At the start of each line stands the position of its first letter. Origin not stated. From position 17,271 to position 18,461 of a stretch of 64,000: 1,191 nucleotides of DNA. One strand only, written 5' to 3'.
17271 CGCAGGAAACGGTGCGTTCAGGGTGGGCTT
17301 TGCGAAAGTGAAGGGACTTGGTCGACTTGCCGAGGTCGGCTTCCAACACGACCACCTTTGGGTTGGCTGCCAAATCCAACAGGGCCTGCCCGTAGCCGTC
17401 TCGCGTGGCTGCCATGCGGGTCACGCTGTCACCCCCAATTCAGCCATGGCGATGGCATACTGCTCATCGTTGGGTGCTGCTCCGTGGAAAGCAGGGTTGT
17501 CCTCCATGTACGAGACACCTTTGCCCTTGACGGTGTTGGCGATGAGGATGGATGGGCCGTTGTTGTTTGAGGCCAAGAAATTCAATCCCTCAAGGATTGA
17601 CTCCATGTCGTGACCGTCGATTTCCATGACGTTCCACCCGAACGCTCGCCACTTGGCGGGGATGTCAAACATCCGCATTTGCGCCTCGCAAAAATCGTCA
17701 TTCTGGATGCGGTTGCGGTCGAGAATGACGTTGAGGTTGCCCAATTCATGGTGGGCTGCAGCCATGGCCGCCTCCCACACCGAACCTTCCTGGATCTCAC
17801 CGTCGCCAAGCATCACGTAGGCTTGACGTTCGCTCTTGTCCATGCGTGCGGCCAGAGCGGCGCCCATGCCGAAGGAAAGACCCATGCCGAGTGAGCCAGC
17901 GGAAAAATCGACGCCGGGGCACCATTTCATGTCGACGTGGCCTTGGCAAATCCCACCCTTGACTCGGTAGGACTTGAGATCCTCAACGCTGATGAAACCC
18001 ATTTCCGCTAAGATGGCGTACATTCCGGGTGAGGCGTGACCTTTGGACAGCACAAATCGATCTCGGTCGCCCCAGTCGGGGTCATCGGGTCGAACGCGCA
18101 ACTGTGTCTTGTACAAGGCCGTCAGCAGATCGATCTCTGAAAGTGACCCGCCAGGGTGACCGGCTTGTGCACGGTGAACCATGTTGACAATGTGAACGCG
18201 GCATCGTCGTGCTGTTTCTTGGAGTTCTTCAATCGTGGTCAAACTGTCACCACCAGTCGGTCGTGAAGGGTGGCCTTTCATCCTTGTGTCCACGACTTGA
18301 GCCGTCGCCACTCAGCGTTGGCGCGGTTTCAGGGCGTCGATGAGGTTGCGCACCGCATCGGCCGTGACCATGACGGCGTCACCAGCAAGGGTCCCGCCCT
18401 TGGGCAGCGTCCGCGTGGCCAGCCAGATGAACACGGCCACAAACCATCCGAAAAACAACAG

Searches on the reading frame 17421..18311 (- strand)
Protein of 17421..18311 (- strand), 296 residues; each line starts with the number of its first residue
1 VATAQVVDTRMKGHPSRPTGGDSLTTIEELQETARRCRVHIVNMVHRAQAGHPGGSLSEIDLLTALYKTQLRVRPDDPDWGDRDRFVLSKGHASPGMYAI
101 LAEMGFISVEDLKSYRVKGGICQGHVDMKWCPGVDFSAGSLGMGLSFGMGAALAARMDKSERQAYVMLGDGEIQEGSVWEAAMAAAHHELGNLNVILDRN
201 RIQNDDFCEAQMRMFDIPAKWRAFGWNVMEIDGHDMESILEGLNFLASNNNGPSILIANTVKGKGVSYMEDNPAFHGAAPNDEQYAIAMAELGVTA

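Call 10: search_protein_families(library=pfam, proteins=[window:17421-18311:-], max_evalue=0.001)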
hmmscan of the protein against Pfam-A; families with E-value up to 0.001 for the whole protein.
window:17421-18311:- (296 aa): 5 families
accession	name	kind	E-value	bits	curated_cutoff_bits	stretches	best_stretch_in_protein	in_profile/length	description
PF00456.26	Transketolase_N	-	9.9e-54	183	22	1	33-294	5-277/334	Transketolase, thiamine diphosphate binding domain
PF13292.11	DXP_synthase_N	-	3.8e-11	43.2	21.2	1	27-202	15-173/274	1-deoxy-D-xylulose-5-phosphate synthase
PF00676.26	E1_dh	-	6.8e-07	29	22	1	139-272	101-235/300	Dehydrogenase E1 component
PF02775.26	TPP_enzyme_C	-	9e-05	22.8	21.9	1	138-202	27-84/151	Thiamine pyrophosphate enzyme, C-terminal TPP binding domain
PF09364.15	XFP_N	-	0.00014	21.3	23.7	1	113-239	116-240/364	XFP N-terminal domain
